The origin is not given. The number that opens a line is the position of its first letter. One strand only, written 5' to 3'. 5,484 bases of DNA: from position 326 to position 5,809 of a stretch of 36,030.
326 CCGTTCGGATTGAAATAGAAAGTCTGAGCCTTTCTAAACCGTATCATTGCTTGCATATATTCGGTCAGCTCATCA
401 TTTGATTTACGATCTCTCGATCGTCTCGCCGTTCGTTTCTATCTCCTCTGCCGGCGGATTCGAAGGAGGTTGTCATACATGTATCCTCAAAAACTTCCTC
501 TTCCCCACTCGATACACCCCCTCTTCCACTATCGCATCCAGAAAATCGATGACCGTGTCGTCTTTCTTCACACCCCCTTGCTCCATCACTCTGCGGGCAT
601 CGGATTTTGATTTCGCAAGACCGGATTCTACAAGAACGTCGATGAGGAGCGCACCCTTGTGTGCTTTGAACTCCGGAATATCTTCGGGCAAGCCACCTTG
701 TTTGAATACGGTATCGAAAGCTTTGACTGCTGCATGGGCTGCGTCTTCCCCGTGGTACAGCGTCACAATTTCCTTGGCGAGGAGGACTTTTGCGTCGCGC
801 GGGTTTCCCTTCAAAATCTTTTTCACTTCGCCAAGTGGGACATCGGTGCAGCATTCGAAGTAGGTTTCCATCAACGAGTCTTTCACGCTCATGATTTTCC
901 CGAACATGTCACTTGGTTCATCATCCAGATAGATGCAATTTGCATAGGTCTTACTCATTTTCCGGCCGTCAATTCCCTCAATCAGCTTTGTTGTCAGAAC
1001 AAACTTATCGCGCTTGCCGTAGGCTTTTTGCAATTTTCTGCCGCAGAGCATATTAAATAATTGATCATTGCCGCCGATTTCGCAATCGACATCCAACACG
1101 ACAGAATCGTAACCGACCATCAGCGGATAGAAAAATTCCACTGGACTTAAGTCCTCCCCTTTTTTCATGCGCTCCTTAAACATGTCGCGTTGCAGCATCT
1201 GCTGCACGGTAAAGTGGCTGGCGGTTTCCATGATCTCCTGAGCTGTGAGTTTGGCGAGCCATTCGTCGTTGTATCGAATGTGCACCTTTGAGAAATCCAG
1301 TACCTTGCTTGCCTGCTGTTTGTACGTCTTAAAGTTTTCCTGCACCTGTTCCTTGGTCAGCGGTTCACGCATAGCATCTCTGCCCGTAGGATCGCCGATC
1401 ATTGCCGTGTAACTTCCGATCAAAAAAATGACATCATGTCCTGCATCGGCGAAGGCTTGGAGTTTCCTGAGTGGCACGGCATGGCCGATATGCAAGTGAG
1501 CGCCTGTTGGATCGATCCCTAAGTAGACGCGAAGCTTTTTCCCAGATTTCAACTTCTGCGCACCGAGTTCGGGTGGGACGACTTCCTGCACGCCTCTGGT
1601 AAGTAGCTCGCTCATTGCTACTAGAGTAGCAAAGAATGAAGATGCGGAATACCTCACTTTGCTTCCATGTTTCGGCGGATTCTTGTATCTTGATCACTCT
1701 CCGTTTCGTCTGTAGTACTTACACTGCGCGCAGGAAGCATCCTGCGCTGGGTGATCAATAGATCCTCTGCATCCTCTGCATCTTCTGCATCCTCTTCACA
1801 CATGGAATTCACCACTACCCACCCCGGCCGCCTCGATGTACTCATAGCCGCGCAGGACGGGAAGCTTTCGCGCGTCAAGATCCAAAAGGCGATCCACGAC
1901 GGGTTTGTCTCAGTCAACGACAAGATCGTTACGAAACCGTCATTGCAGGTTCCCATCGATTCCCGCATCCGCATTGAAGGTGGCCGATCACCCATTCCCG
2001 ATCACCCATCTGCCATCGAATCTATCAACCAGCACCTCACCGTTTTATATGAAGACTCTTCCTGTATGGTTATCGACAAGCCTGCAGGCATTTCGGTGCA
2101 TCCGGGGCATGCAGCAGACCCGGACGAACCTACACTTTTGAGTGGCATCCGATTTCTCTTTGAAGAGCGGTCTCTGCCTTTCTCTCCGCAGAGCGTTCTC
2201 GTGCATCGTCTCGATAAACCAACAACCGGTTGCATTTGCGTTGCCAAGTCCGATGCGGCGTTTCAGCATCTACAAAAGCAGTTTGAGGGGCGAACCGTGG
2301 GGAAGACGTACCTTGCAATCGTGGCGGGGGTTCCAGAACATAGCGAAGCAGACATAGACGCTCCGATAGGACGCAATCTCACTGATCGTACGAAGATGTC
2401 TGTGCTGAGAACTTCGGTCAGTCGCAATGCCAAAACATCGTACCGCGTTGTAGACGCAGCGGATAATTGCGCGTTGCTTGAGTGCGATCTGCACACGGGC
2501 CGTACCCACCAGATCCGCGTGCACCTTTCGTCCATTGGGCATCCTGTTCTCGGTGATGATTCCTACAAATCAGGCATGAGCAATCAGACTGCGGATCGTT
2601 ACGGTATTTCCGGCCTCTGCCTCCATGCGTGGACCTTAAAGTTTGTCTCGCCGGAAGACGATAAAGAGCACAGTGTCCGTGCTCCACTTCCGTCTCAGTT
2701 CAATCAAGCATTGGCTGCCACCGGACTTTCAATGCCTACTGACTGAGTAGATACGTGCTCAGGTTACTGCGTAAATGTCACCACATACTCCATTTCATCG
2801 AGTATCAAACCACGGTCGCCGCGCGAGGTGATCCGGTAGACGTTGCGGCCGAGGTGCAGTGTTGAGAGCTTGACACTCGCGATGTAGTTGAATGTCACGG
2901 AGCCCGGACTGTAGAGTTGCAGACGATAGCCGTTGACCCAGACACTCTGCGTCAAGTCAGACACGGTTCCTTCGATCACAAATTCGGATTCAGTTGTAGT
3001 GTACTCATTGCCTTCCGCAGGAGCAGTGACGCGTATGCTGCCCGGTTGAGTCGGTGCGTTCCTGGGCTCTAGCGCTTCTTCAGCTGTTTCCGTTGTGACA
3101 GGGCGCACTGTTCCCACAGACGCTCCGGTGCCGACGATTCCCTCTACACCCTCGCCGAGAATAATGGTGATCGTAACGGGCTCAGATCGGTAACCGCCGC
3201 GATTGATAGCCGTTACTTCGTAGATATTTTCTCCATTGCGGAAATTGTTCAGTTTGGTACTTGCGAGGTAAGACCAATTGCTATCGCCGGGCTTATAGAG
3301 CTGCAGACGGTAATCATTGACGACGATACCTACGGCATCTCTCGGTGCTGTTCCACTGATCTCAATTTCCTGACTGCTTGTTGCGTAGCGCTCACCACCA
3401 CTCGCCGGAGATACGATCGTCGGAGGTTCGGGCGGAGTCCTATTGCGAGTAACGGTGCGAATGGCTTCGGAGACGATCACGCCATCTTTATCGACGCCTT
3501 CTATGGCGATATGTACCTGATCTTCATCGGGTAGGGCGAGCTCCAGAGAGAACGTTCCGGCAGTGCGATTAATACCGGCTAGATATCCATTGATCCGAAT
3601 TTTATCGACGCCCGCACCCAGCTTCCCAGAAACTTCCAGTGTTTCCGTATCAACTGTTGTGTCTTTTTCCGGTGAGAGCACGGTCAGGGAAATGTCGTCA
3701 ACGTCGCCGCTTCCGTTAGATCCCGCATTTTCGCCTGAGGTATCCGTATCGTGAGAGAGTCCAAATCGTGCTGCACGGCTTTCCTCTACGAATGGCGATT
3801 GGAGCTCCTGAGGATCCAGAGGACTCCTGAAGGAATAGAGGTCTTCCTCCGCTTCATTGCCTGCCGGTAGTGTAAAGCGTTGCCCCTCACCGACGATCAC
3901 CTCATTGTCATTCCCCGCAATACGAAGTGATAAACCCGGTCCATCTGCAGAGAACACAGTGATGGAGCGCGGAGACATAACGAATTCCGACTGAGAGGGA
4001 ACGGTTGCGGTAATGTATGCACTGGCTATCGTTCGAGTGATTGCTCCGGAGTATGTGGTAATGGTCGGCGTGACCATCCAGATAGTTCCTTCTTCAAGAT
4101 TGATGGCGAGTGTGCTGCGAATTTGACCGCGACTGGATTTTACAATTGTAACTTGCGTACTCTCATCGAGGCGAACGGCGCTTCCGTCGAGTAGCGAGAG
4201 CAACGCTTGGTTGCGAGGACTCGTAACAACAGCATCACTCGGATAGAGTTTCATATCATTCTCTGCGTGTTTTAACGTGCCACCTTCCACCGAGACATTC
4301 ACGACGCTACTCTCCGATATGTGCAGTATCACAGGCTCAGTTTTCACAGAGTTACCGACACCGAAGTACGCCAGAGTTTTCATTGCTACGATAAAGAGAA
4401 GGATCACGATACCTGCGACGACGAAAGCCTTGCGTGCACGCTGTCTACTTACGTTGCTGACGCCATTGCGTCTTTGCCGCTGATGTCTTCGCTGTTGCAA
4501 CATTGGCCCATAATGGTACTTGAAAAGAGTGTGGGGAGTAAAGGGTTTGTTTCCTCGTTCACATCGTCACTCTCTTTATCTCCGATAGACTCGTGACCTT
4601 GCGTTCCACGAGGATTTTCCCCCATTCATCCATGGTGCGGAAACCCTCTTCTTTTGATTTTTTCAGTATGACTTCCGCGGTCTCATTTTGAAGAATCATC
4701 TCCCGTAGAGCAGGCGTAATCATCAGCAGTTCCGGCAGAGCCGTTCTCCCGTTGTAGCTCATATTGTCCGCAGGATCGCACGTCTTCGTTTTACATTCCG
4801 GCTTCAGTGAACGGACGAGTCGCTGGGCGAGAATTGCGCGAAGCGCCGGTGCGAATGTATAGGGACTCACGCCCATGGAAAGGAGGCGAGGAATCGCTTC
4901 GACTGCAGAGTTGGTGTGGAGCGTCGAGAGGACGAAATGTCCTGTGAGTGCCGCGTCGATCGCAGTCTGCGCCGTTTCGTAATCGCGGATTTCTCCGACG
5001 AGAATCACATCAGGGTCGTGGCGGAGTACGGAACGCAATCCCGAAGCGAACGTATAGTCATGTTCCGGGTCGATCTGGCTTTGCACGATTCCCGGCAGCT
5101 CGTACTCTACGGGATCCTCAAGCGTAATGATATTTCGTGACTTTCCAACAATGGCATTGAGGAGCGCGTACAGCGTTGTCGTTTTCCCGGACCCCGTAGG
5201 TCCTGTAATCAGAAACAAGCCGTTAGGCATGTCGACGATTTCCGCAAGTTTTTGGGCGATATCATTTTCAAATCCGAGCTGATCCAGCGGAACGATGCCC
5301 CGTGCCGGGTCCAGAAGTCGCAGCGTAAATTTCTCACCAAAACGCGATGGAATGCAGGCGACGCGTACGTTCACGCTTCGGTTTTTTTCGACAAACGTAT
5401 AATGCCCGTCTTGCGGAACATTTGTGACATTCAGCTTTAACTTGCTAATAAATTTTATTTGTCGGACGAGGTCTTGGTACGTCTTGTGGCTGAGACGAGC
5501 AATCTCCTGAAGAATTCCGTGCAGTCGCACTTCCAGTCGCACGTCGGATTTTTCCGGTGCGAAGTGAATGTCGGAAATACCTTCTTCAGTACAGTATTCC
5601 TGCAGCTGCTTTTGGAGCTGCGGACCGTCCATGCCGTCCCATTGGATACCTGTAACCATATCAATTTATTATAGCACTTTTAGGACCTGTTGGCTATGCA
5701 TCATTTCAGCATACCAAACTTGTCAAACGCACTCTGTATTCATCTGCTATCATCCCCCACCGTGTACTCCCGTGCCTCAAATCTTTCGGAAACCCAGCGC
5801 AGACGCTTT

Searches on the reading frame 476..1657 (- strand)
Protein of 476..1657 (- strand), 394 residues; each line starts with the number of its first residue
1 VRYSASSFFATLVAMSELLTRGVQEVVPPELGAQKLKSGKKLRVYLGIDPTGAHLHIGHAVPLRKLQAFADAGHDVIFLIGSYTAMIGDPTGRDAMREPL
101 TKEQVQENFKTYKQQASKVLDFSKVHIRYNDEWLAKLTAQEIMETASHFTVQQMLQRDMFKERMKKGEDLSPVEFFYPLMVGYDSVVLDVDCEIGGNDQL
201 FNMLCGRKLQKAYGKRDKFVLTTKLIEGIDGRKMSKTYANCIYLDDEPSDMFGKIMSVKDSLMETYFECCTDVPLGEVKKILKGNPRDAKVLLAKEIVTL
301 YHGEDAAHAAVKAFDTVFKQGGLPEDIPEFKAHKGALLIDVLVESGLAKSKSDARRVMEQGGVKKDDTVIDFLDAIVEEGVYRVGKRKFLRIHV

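Call 22: search_protein_families(library=pfam, proteins=[window:476-1657:-], max_evalue=0.001)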
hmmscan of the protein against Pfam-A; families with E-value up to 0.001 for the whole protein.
window:476-1657:- (394 aa): 3 families
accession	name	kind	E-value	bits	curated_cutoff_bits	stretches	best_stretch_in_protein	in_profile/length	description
PF00579.31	tRNA-synt_1b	-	4e-75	253.3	21.1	1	39-319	3-292/292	tRNA synthetases class I (W and Y)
PF22421.1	SYY_C-terminal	-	1.8e-05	24.9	27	1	325-377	7-60/83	Tyrosine--tRNA ligase SYY-like C-terminal domain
PF01479.30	S4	-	0.0004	20.5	22.8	1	340-370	5-35/48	S4 domain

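Call 44: find_encoding_contigs(protein=window:476-1657:-, flank=10000, max_places=4)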
Protein window:476-1657:- (394 aa): no gene with exactly this product is on record in the collection.
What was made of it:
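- Tried and rejected: The left-end protein is not on record (call 44).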

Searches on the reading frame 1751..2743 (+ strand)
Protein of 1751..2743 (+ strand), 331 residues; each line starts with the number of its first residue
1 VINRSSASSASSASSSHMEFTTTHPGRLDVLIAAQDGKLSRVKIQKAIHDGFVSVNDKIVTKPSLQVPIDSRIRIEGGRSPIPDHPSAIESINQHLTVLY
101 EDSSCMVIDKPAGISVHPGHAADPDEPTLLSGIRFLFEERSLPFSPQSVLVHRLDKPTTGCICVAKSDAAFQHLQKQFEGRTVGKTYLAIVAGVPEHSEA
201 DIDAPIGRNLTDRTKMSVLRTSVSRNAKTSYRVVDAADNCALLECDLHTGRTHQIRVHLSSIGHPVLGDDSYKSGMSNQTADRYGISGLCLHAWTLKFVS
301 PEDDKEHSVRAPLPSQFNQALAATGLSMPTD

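Call 22: search_protein_families(library=pfam, proteins=[window:1751-2743:+], max_evalue=0.001)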
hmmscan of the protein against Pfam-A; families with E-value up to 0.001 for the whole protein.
window:1751-2743:+ (331 aa): 2 families
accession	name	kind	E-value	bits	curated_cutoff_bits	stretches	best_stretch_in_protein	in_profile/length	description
PF00849.27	PseudoU_synth_2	-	4.7e-32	111.8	26.8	1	106-261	3-152/152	RNA pseudouridylate synthase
PF01479.30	S4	-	5.4e-07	29.7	22.8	1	27-69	2-44/48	S4 domain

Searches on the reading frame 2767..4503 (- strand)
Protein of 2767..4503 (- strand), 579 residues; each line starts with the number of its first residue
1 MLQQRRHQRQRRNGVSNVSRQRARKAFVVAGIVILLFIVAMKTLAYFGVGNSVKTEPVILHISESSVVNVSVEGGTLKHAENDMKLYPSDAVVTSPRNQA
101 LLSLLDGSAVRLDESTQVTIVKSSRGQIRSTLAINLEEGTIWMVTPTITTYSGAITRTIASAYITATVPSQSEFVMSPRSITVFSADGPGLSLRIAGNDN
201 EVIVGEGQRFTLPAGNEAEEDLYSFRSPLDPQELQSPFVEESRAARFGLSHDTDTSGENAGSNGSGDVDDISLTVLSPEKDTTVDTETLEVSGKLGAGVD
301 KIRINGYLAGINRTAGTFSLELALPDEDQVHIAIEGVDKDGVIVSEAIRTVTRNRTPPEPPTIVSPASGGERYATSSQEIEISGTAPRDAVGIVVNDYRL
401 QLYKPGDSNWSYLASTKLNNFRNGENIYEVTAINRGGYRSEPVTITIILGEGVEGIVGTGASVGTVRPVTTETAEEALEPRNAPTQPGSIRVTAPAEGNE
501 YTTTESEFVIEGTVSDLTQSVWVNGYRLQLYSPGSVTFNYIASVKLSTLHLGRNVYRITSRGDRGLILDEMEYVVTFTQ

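Call 22: search_protein_families(library=pfam, proteins=[window:2767-4503:-], max_evalue=0.001)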
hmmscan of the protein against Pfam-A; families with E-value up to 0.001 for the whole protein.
window:2767-4503:- (579 aa): 2 families
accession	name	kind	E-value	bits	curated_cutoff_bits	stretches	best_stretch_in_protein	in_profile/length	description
PF09136.16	Glucodextran_B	-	1.6e-12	47.6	27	1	273-353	3-81/83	Glucodextranase, domain B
PF04773.18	FecR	-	0.00042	21.1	24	0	91-146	2-55/97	FecR protein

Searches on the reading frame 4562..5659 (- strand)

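Call 22: search_protein_families(library=pfam, proteins=[window:4562-5659:-], max_evalue=0.001)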
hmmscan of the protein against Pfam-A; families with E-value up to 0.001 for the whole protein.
window:4562-5659:- (366 aa): 7 families
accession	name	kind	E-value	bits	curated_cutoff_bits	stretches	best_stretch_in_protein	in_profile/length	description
PF00437.27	T2SSE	-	1.2e-102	343.7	24.9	1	21-363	17-370/370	Type II/IV secretion system protein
PF13476.12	AAA_23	-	2.8e-07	31.8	27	1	142-176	15-49/201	AAA domain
PF25199.1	nSTAND_NTPase5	-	7.7e-05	23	34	1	132-185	26-81/145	Novel STAND NTPase 5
PF13555.12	AAA_29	-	7.9e-05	22.8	27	1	145-174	21-50/61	P-loop containing region of AAA domain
PF20720.3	nSTAND3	-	0.0001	22.5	27.2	1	145-185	16-56/155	Novel STAND NTPase 3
PF13191.12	AAA_16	-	0.00028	21.9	32.6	0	145-181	24-58/167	AAA ATPase domain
PF13401.12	AAA_22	-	0.00069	20.4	27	0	146-181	5-40/130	AAA domain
